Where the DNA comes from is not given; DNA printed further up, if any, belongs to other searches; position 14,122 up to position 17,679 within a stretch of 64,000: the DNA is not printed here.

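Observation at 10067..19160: Tightly coupled five-gene operon: osmC - PLP sulfhydrylase - Y_Y_Y-PP2C - TPR-PP2C - TPR-PP2C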

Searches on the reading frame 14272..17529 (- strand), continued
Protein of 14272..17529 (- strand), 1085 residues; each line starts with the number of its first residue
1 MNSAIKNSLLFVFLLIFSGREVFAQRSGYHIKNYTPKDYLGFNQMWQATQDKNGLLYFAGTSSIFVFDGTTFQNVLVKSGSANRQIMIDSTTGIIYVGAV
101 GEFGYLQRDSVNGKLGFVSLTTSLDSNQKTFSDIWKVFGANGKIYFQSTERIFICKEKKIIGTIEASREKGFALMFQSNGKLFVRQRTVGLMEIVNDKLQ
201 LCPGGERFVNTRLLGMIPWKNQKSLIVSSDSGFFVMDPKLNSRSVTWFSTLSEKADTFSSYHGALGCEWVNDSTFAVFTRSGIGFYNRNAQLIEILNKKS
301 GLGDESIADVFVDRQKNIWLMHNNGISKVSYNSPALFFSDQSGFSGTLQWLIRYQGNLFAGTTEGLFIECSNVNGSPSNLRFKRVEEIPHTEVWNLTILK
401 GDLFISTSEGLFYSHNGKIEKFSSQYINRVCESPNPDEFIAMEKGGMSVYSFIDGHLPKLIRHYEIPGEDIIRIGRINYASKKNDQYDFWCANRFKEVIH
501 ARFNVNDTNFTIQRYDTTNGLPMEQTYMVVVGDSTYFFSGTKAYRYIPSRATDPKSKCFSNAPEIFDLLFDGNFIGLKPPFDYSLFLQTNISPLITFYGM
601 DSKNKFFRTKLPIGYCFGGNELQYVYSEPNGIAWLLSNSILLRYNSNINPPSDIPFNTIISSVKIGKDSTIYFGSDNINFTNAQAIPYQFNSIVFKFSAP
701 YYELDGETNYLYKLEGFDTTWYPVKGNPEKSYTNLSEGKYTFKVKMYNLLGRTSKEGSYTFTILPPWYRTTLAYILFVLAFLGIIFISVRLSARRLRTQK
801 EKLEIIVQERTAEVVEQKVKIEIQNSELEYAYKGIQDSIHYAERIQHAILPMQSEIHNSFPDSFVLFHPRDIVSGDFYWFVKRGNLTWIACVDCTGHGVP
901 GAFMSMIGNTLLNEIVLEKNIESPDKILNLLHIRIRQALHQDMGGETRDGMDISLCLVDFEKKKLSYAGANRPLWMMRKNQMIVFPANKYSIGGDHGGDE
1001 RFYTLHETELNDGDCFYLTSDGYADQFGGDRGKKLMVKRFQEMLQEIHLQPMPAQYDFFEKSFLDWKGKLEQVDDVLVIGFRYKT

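Call 14: find_encoding_contigs(protein=P0004, flank=9000, max_places=1)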
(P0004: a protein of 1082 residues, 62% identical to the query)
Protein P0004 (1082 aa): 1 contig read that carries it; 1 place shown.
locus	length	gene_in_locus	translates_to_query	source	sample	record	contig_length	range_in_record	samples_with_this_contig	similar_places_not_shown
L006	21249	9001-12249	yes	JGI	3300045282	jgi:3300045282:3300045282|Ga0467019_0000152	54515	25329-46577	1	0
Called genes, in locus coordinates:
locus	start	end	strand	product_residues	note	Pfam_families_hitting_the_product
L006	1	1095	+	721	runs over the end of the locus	PF28559:TPR_SusR (faint), PF13424:TPR_12, PF17874:TPR_MalT, PF13424:TPR_12, PF14938:SNAP (weak), PF24885:TPR_NPHP3 (weak), PF13424:TPR_12, PF07228:SpoIIE, +10 more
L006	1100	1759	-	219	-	PF13568:OMP_b-brl_2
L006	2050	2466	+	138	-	PF00903:Glyoxalase (weak), PF18029:Glyoxalase_6 (weak)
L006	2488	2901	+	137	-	-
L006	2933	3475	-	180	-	-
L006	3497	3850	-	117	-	PF04993:TfoX_N (weak)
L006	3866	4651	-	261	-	PF08003:Methyltransf_9 (weak), PF13489:Methyltransf_23, PF01209:Ubie_methyltran, PF13847:Methyltransf_31, PF08241:Methyltransf_11, PF08242:Methyltransf_12, PF13649:Methyltransf_25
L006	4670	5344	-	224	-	-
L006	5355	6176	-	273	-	PF02498:Bro-N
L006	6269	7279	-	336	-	PF00561:Abhydrolase_1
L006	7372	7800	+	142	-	PF02566:OsmC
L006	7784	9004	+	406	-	PF01053:Cys_Met_Meta_PP, PF00155:Aminotran_1_2 (weak), PF01041:DegT_DnrJ_EryC1 (weak)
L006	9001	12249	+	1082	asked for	PF07495:Y_Y_Y, PF07228:SpoIIE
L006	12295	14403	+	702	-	PF14938:SNAP (faint), PF13428:TPR_14 (faint), PF07719:TPR_2 (faint), PF13181:TPR_8 (faint), PF13374:TPR_10 (faint), PF00515:TPR_1 (weak), PF13424:TPR_12, PF07228:SpoIIE, +2 more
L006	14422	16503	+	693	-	PF00515:TPR_1 (faint), PF07719:TPR_2 (faint), PF13174:TPR_6 (faint), PF13181:TPR_8 (faint), PF13374:TPR_10 (faint), PF13428:TPR_14 (faint), PF13424:TPR_12, PF07228:SpoIIE, +1 more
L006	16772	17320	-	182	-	PF01564:Spermine_synth, PF13489:Methyltransf_23 (weak), PF13847:Methyltransf_31, PF08241:Methyltransf_11, PF08242:Methyltransf_12, PF13649:Methyltransf_25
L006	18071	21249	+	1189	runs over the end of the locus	PF06832:BiPBP_C (faint), PF13573:SprB, PF18911:PKD_4, PF00801:PKD, PF18911:PKD_4, PF13585:CHU_C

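Call 15: find_encoding_contigs(protein=P0005, flank=9000, max_places=1)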
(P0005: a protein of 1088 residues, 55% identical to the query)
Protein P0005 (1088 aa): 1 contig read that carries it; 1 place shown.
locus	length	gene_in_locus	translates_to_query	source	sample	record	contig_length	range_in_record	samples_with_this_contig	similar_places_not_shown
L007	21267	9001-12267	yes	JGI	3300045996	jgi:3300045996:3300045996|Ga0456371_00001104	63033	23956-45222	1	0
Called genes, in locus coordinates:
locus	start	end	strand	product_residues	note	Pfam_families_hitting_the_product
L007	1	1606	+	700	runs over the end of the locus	PF13424:TPR_12, PF28559:TPR_SusR (weak), PF14938:SNAP, PF13424:TPR_12, PF14938:SNAP, PF17874:TPR_MalT (weak), PF13424:TPR_12, PF07228:SpoIIE, +9 more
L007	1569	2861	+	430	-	-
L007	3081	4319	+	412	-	-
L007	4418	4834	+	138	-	PF00903:Glyoxalase, PF18029:Glyoxalase_6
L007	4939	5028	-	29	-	-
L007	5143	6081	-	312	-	PF08003:Methyltransf_9 (weak), PF13489:Methyltransf_23, PF01209:Ubie_methyltran, PF13847:Methyltransf_31, PF08241:Methyltransf_11, PF08242:Methyltransf_12, PF13649:Methyltransf_25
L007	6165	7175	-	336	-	PF00561:Abhydrolase_1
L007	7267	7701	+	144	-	PF02566:OsmC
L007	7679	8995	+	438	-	PF01053:Cys_Met_Meta_PP, PF00155:Aminotran_1_2 (weak), PF01041:DegT_DnrJ_EryC1, PF06838:Met_gamma_lyase (weak), PF00266:Aminotran_5 (faint)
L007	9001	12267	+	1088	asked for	PF07495:Y_Y_Y, PF07228:SpoIIE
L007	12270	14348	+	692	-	PF17874:TPR_MalT (weak), PF00515:TPR_1 (faint), PF07719:TPR_2 (faint), PF13176:TPR_7 (faint), PF13181:TPR_8 (faint), PF13424:TPR_12, PF13424:TPR_12, PF07228:SpoIIE, +2 more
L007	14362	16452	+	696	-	PF07719:TPR_2 (faint), PF13181:TPR_8 (faint), PF13374:TPR_10 (faint), PF00515:TPR_1 (faint), PF13428:TPR_14 (faint), PF13176:TPR_7 (faint), PF13424:TPR_12, PF07228:SpoIIE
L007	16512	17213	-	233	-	PF09365:DUF2461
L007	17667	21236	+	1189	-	PF13573:SprB (weak), PF06832:BiPBP_C (faint), PF13573:SprB, PF18911:PKD_4, PF00801:PKD (weak), PF18911:PKD_4, PF13585:CHU_C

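Call 16: find_encoding_contigs(protein=P0009, flank=9000, max_places=1)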
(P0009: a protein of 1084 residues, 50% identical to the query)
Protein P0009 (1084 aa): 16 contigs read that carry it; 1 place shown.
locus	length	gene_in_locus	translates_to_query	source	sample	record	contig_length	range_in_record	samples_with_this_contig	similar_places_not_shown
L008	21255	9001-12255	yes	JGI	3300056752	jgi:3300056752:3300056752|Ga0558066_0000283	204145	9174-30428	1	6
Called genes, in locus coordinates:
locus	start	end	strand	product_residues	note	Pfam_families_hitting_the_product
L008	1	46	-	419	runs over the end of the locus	PF12779:WXXGXW (weak)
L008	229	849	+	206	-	PF18962:Por_Secre_tail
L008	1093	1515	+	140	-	-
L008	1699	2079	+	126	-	PF05708:Peptidase_C92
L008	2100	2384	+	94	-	PF05708:Peptidase_C92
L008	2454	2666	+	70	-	-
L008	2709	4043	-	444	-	PF12768:Rax2 (faint), PF17164:DUF5122 (faint), PF18962:Por_Secre_tail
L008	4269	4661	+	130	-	PF14534:DUF4440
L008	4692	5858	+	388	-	PF00155:Aminotran_1_2, PF00266:Aminotran_5, PF01053:Cys_Met_Meta_PP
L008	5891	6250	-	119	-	PF25056:DUF7793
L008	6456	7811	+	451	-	PF12895:ANAPC3 (faint), PF25575:TPR_BSK1_C (faint), PF07719:TPR_2 (faint), PF13181:TPR_8 (faint), PF14559:TPR_19, PF00515:TPR_1 (weak), PF13371:TPR_9 (weak), PF00515:TPR_1 (weak), +7 more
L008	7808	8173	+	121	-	-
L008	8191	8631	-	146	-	-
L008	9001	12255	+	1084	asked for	PF07495:Y_Y_Y, PF07228:SpoIIE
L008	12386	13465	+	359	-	PF19572:PorV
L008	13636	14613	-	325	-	PF18962:Por_Secre_tail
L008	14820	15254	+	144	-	PF11396:PepSY_like (faint)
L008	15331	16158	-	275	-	-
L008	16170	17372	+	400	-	PF14240:YHYH, PF18962:Por_Secre_tail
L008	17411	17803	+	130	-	PF13781:DoxX_3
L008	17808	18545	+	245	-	PF09844:DUF2071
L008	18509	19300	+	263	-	-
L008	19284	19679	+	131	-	-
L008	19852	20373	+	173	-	-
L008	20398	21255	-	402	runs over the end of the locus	PF12740:PETase, PF03403:PAF-AH_p_II (faint), PF07224:Chlorophyllase, PF12146:Hydrolase_4 (faint), PF01738:DLH (faint), PF18962:Por_Secre_tail (weak)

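Call 17: find_encoding_contigs(protein=P0006, flank=9000, max_places=1)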
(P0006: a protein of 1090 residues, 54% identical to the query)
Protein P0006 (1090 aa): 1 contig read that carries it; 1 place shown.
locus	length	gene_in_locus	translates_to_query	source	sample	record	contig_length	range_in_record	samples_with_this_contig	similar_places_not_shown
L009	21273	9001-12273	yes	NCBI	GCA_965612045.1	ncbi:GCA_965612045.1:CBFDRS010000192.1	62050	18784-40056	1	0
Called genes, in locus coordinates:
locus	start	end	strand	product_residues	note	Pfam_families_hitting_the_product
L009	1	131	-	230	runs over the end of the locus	PF13507:GATase_5, PF01965:DJ-1_PfpI, PF07685:GATase_3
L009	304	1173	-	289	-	PF19992:DUF6427 (weak)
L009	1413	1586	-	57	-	-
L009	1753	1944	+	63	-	-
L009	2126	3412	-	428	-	PF02844:GARS_N, PF01071:GARS_A, PF02843:GARS_C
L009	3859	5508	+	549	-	PF02275:CBAH, PF03417:AAT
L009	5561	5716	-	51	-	-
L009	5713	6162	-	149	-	-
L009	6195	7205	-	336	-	PF00561:Abhydrolase_1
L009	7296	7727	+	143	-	PF02566:OsmC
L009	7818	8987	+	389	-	PF01053:Cys_Met_Meta_PP, PF00155:Aminotran_1_2 (weak), PF01041:DegT_DnrJ_EryC1 (weak), PF06838:Met_gamma_lyase (faint)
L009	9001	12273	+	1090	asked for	PF07495:Y_Y_Y (weak), PF07228:SpoIIE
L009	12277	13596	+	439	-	PF07228:SpoIIE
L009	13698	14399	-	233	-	PF09365:DUF2461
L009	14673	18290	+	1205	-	PF00801:PKD (faint), PF06832:BiPBP_C (faint), PF13573:SprB, PF18911:PKD_4, PF13585:CHU_C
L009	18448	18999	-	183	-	-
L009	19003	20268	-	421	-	PF00578:AhpC-TSA, PF08534:Redoxin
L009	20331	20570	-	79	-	-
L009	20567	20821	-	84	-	-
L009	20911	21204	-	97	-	PF05016:ParE_toxin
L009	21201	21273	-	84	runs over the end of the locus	-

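Call 18: find_encoding_contigs(protein=P0010, flank=9000, max_places=1)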
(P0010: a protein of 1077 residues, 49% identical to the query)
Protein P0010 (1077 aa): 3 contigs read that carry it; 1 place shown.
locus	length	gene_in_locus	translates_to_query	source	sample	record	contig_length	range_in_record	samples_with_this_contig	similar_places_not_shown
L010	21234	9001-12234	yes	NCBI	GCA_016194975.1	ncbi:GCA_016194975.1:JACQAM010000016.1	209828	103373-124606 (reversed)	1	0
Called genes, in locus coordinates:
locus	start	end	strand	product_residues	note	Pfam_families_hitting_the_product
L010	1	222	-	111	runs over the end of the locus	-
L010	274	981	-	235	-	PF01144:CoA_trans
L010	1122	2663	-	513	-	PF13585:CHU_C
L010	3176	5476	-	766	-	PF00912:Transgly, PF28500:PBP_middle, PF00905:Transpeptidase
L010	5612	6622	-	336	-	PF00561:Abhydrolase_1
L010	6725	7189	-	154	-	-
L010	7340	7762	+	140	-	PF02566:OsmC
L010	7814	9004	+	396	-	PF01053:Cys_Met_Meta_PP, PF00155:Aminotran_1_2 (weak), PF06838:Met_gamma_lyase (faint)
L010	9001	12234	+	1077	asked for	PF07495:Y_Y_Y, PF07228:SpoIIE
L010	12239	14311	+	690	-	PF24885:TPR_NPHP3 (faint), PF00515:TPR_1 (faint), PF07719:TPR_2 (faint), PF13181:TPR_8 (faint), PF13424:TPR_12 (weak), PF17874:TPR_MalT (weak), PF13424:TPR_12, PF07228:SpoIIE, +1 more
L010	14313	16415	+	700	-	PF00515:TPR_1 (faint), PF13181:TPR_8 (faint), PF13374:TPR_10 (faint), PF17874:TPR_MalT (faint), PF13432:TPR_16 (faint), PF07719:TPR_2 (faint), PF13424:TPR_12 (weak), PF07228:SpoIIE, +2 more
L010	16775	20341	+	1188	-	PF13573:SprB, PF18911:PKD_4, PF00801:PKD (weak), PF18911:PKD_4, PF13585:CHU_C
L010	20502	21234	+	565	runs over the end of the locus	PF00496:SBP_bac_5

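Call 19: find_encoding_contigs(protein=P0018, flank=9000, max_places=1)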
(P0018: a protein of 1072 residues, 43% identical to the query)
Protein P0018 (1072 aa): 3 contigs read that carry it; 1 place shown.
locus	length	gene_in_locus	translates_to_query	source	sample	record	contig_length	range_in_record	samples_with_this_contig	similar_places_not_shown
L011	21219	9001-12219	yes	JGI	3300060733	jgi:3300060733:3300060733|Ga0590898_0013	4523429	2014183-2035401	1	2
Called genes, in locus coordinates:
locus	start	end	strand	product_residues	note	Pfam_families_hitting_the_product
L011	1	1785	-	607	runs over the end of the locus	PF00515:TPR_1 (faint), PF07719:TPR_2 (faint), PF13424:TPR_12 (faint), PF13428:TPR_14 (faint), PF14559:TPR_19 (faint), PF13432:TPR_16, PF13174:TPR_6 (weak)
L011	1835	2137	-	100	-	-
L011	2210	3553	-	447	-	PF01494:FAD_binding_3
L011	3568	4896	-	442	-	PF00837:T4_deiodinase (weak), PF00578:AhpC-TSA (faint), PF18962:Por_Secre_tail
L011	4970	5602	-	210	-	PF18899:DUF5655 (faint), PF08818:DUF1801, PF13376:OmdA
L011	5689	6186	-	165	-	PF08922:DUF1905, PF13376:OmdA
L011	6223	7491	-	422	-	PF00266:Aminotran_5, PF22580:KYNU_C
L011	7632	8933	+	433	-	PF00202:Aminotran_3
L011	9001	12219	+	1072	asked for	PF07495:Y_Y_Y (weak), PF07228:SpoIIE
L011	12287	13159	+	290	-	PF01073:3Beta_HSD, PF01370:Epimerase, PF05368:NmrA, PF13460:NAD_binding_10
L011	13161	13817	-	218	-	-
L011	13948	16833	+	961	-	PF02347:GDC-P, PF21478:GcvP2_C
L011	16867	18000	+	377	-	PF13860:FlgD_ig (faint), PF18962:Por_Secre_tail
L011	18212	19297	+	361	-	PF18962:Por_Secre_tail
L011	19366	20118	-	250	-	PF02463:SMC_N (weak), PF13476:AAA_23 (faint), PF00005:ABC_tran, PF13304:AAA_21 (faint)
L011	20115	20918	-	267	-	PF02405:MlaE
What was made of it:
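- Full-length orthologues occur unlinked to met genes (L008, L011; calls 16, 19).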

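Call 35: search_protein_families(library=pfam, proteins=[L010:6725-7189:-], max_evalue=0.01)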
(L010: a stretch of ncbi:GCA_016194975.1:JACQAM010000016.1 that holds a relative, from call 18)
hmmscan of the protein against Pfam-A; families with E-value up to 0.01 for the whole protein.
L010:6725-7189:- (154 aa): 0 families

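Call 48: find_encoding_contigs(protein=P0007, flank=7000, max_places=1)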
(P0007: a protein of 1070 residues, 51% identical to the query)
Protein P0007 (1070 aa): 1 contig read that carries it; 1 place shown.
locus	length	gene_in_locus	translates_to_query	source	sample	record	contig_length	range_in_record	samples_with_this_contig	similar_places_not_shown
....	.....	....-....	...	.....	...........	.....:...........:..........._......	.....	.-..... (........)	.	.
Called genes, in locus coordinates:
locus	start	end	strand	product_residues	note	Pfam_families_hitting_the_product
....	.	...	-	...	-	?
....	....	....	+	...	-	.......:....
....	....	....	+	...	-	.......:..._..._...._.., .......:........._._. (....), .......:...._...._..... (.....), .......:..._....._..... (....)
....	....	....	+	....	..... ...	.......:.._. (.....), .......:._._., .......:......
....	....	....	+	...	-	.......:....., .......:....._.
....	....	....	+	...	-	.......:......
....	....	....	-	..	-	-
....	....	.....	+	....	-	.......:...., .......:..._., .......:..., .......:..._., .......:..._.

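Call 49: find_encoding_contigs(protein=P0008, flank=7000, max_places=1)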
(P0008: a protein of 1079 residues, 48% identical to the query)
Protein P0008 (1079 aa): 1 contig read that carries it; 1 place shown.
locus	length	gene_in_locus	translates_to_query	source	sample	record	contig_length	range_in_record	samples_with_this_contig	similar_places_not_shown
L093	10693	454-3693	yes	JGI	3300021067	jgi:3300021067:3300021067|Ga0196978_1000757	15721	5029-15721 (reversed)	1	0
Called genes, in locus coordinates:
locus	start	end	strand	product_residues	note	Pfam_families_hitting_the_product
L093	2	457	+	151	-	?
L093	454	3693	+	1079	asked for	PF07495:Y_Y_Y, PF07228:SpoIIE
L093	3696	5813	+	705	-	PF00515:TPR_1 (faint), PF07719:TPR_2 (faint), PF13424:TPR_12 (weak), PF13424:TPR_12, PF17874:TPR_MalT, PF13424:TPR_12, PF28559:TPR_SusR (weak), PF07228:SpoIIE, +4 more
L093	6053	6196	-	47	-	-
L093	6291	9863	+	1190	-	PF13573:SprB, PF18911:PKD_4, PF00801:PKD, PF18911:PKD_4, PF13585:CHU_C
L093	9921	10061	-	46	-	-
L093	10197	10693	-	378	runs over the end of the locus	-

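Call 50: find_encoding_contigs(protein=P0013, flank=7000, max_places=1)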
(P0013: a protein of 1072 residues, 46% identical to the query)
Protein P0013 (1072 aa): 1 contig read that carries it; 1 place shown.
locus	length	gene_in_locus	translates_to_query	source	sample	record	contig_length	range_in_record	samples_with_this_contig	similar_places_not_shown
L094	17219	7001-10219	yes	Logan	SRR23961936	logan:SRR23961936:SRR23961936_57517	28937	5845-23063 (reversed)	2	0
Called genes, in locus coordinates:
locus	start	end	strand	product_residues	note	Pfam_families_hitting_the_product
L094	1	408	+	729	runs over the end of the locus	PF00515:TPR_1 (faint), PF14938:SNAP (faint), PF13424:TPR_12, PF13424:TPR_12, PF13374:TPR_10 (weak), PF13424:TPR_12, PF28559:TPR_SusR (weak), PF07228:SpoIIE, +6 more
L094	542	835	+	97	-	PF01910:Thiamine_BP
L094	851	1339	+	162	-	PF18029:Glyoxalase_6 (weak)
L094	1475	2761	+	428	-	-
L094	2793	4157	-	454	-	PF05139:Erythro_esteras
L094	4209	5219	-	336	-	PF00561:Abhydrolase_1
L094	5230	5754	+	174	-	PF02566:OsmC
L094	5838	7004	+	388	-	PF01053:Cys_Met_Meta_PP, PF00155:Aminotran_1_2 (weak), PF01041:DegT_DnrJ_EryC1 (faint), PF06838:Met_gamma_lyase (faint)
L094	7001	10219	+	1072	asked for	PF07495:Y_Y_Y, PF07228:SpoIIE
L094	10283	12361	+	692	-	PF28559:TPR_SusR (faint), PF00515:TPR_1 (faint), PF07719:TPR_2 (faint), PF13181:TPR_8 (faint), PF13374:TPR_10 (faint), PF13432:TPR_16 (faint), PF13424:TPR_12, PF07228:SpoIIE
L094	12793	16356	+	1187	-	PF13573:SprB, PF18911:PKD_4, PF00801:PKD (weak), PF18911:PKD_4, PF13585:CHU_C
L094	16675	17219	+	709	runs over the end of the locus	PF16927:HisKA_7TM, PF00989:PAS, PF13188:PAS_8 (weak), PF08448:PAS_4 (faint), PF13426:PAS_9 (weak), PF08447:PAS_3, PF02518:HATPase_c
